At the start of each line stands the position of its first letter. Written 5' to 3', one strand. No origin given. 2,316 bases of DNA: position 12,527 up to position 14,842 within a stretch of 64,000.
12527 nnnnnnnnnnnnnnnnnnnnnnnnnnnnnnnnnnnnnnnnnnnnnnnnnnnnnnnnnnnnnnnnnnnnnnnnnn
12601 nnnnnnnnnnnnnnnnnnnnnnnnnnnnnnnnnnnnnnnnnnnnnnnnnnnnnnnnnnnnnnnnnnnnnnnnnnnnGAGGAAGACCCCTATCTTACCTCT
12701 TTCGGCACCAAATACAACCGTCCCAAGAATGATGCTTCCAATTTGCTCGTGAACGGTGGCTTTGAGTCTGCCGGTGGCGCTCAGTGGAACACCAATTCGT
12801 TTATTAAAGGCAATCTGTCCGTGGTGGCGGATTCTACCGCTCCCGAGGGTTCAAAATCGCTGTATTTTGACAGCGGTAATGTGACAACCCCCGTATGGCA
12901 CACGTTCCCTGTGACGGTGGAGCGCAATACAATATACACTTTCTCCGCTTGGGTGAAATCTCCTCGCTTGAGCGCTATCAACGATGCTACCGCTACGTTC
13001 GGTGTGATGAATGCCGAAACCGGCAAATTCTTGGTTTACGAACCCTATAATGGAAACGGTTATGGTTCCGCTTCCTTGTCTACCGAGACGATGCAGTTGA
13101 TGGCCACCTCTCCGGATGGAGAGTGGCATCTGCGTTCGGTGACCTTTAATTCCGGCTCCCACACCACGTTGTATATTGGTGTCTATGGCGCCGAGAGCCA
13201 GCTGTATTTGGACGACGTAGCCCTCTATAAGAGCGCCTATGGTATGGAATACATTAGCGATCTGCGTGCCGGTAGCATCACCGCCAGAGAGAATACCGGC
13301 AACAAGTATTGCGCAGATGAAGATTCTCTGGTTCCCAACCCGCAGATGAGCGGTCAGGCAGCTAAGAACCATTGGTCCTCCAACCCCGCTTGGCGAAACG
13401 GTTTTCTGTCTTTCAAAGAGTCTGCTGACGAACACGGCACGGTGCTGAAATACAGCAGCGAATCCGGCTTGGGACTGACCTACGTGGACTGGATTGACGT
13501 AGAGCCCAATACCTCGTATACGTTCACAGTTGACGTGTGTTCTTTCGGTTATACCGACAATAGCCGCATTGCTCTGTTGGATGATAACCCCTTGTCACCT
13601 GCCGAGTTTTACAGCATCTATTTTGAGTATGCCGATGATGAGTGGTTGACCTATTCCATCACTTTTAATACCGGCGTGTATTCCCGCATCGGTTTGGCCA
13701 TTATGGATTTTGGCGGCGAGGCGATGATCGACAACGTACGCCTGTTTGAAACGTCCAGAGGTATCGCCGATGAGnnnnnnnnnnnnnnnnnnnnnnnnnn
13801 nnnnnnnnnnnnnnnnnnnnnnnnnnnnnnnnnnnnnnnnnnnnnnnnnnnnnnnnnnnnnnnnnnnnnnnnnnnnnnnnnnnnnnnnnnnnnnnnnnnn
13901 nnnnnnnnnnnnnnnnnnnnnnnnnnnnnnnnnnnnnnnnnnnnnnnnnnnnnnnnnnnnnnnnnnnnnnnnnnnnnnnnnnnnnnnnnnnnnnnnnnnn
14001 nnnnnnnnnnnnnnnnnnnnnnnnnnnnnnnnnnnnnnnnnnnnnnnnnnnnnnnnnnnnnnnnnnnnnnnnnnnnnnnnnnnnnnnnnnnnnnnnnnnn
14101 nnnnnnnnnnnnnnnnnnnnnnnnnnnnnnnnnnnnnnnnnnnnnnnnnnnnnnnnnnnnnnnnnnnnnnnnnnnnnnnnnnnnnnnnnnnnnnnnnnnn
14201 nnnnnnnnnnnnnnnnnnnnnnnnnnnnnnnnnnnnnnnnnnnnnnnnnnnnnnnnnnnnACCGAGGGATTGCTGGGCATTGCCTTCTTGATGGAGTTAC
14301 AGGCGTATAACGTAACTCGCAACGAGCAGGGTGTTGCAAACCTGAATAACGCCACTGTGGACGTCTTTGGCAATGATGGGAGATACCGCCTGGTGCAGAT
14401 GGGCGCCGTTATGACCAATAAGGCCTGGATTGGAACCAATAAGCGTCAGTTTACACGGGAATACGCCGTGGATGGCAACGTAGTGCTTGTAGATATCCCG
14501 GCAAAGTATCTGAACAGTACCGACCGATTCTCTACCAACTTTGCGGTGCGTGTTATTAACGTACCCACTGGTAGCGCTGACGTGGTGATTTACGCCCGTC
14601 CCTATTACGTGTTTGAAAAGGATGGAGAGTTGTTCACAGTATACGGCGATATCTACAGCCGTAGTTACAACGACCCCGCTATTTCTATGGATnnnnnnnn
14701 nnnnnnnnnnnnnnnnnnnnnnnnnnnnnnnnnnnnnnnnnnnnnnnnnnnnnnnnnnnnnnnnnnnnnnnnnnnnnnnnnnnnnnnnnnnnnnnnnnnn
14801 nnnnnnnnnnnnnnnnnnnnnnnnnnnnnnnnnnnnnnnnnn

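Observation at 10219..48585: Two-gene cassette 'GH-A hydrolase + CBM-array partner' present three times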

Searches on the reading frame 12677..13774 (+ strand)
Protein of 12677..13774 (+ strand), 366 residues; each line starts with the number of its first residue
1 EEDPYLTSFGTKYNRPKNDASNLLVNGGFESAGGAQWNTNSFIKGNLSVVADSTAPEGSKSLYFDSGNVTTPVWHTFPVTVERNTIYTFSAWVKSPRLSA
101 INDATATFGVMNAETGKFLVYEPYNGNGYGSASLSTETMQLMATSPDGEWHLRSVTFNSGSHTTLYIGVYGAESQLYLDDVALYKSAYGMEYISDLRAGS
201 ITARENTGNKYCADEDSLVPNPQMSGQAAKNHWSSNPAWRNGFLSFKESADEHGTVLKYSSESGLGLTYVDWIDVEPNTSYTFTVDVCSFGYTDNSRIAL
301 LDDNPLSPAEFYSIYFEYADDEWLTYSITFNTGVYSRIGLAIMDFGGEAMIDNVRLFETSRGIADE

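Call 43: find_homologous_proteins(query=window:12677-13774:+, max_evalue=0.001)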
Query window:12677-13774:+ (366 aa): 18 proteins with E <= 0.001 among 2494 candidates.
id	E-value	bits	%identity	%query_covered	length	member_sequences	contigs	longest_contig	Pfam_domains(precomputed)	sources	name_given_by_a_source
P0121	1.5e-150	519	66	100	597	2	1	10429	PF02018.24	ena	-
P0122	5.3e-148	511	66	100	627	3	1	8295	PF02018.24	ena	-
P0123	9.6e-145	500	64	99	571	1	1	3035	PF02018.24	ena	-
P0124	2.6e-122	427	63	88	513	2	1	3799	PF02018.24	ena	-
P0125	8.4e-95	336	45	99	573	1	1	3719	PF02018.24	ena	-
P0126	1.4e-83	299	44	99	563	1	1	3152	PF02018.24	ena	-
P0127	3.8e-74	268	41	99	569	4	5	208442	PF02018.24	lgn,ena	-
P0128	2.4e-70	256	39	99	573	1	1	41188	PF02018.24,PF22637.3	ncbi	-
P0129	1.1e-66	244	40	95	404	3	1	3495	PF02018.24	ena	-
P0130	1.3e-65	240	40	97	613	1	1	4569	-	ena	-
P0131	1.7e-65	240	41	97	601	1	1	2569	PF00404.25,PF02018.24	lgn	-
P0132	1.2e-64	237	40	97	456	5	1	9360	PF02018.24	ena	-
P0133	4.1e-63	232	38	97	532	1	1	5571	PF02018.24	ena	-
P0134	1.2e-61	227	39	86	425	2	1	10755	-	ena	-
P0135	7.8e-49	185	37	79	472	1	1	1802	-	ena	-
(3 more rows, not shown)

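Call 52: predict_structure(alignment_id=A3)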
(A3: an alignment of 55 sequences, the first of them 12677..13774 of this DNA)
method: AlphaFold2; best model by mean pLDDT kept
length: 366 residues; sequences in the alignment: 55
mean_pLDDT: 90.9   pTM: 0.76
mean pLDDT of the five models: 90.9, 90.9, 90.7, 90.2, 90.0
residues with pLDDT >= 90: 262; 70-90: 85; 50-70: 13; < 50: 6
segments of 3 or more residues with pLDDT < 50: 124-129
pLDDT, mean of each block of 10 residues (from residue 1): 90 95 97 96 96 96 96 97 98 94 94 95 53 81 92 96 97 97 98 85 90 93 87 86 90 90 75 96 94 84 88 87 94 96 89 96 83
secondary structure, 60 per line:
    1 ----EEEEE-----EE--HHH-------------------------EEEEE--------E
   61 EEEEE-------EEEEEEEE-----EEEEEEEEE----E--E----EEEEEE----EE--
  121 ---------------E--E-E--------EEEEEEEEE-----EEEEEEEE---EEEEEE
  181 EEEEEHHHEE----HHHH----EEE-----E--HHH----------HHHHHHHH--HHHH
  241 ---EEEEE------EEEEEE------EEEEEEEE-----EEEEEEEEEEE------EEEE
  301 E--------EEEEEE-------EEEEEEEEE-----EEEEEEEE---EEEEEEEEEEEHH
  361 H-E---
elements in order: E5-9 E47-51 E60-65 E73-80 E86-94 E107-112 E150-158 E164-171 E175-185 H195-198 E203-205 H227-234 H237-240 E244-248 E255-260 E267-274 E280-290 E297-301 E310-315 E323-331 E337-344 E348-358

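Call 55: fold_search(model_id=the predicted structure, library=pdb)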
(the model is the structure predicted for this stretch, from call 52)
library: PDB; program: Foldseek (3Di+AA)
matches with E <= 10: 1705; with E <= 0.001: 132
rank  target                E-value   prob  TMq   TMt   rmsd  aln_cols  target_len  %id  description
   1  9h99                  2.4e-10  1.00  0.27  0.10  22.9       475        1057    9  Native structure of the full-length pesticidal protein Cry1Ca18 at pH7, from crystals formed in vivo (released 2025-11-12)
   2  4w8j                  2.7e-10  1.00  0.28  0.11  22.9       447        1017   11  Structure of the full-length insecticidal protein Cry1Ac reveals intriguing details of toxin packaging into in vivo form (released 2014-09-17)
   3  9qxq                  3.4e-10  1.00  0.27  0.10  23.6       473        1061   10  native structure of full-length pesticidal protein Cry1Ca18 at pH9, from crystals formed in vivo (released 2026-02-11)
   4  6vls_D                4.4e-10  1.00  0.31  0.12  17.0       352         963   12  Structure of C-terminal fragment of Vip3A toxin (released 2020-07-22)
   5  9h9a                  7.7e-10  1.00  0.26  0.09  23.8       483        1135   12  native structure of the full-length pesticidal protein Cry8Ba2, from crystals formed in vivo (form 1) (released 2025-12-03)
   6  8w7n                  1.8e-09  1.00  0.28  0.11  23.4       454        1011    9  Crystal structure of the in-cell Cry1Aa purified from Bacillus thuringiensis (released 2024-03-06)
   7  4xup_F                2.9e-09  1.00  0.25  0.28  22.1       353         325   13  Structure of the N-terminal CBM22-1-CBM22-2 tandem domain from Paenibacillus barcinonensis Xyn10C (released 2015-06-03)
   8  6vls_B                3.8e-09  1.00  0.28  0.12  16.3       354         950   12  Structure of C-terminal fragment of Vip3A toxin (released 2020-07-22)
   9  4xup_B                4.3e-09  1.00  0.26  0.29  21.6       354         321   13  Structure of the N-terminal CBM22-1-CBM22-2 tandem domain from Paenibacillus barcinonensis Xyn10C (released 2015-06-03)
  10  9efi_A                4.5e-09  1.00  0.28  0.14  17.9       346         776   14  VIP3Cb1 Protoxin Structure (released 2025-06-18)
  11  4xup_D                7.4e-09  1.00  0.25  0.28  16.3       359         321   13  Structure of the N-terminal CBM22-1-CBM22-2 tandem domain from Paenibacillus barcinonensis Xyn10C (released 2015-06-03)
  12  4xup_A                9.8e-09  1.00  0.25  0.28  20.0       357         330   14  Structure of the N-terminal CBM22-1-CBM22-2 tandem domain from Paenibacillus barcinonensis Xyn10C (released 2015-06-03)
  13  9efg_A                1.2e-08  1.00  0.30  0.17  17.6       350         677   13  VIP3Cb1 Toxin structure (released 2025-06-18)
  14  7lyu_B                1.9e-08  1.00  0.28  0.27  15.5       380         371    9  Reelin repeat 8 (released 2022-06-15)
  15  6tfj_A                2.0e-08  1.00  0.30  0.15  16.9       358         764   12  Vip3Aa protoxin structure (released 2020-08-12)
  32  1k42_MODEL_1_A        3.2e-06  1.00  0.30  0.59   5.3       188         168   23  The Solution Structure of the CBM4-2 Carbohydrate Binding Module from a Thermostable Rhodothermus marinus Xyla (released 2002-05-29)
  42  3jxs_A                1.1e-05  1.00  0.32  0.64   4.8       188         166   19  Crystal structure of XG34, an evolved xyloglucan binding CBM (released 2009-10-27)
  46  2y6k_A                1.3e-05  1.00  0.30  0.62   5.7       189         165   21  Xylotetraose bound to X-2 engineered mutated CBM4-2 Carbohydrate Binding Module from a Thermostable Rhodothermus marin (released 2012-03-07)
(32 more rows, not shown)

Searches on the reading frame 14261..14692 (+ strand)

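Call 91: search_protein_families(library=pfam, proteins=[window:14261-14692:+], max_evalue=10)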
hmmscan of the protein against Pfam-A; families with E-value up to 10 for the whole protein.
seq(144 aa): 2 families
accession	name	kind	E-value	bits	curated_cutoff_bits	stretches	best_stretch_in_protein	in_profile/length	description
PF11910.14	NdhO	-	0.0097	16.3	25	1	113-131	27-45/66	Cyanobacterial and plant NDH-1 subunit O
PF01176.25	eIF-1a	-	0.13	12.4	30.2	1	28-59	11-43/64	Translation initiation factor 1A / IF-1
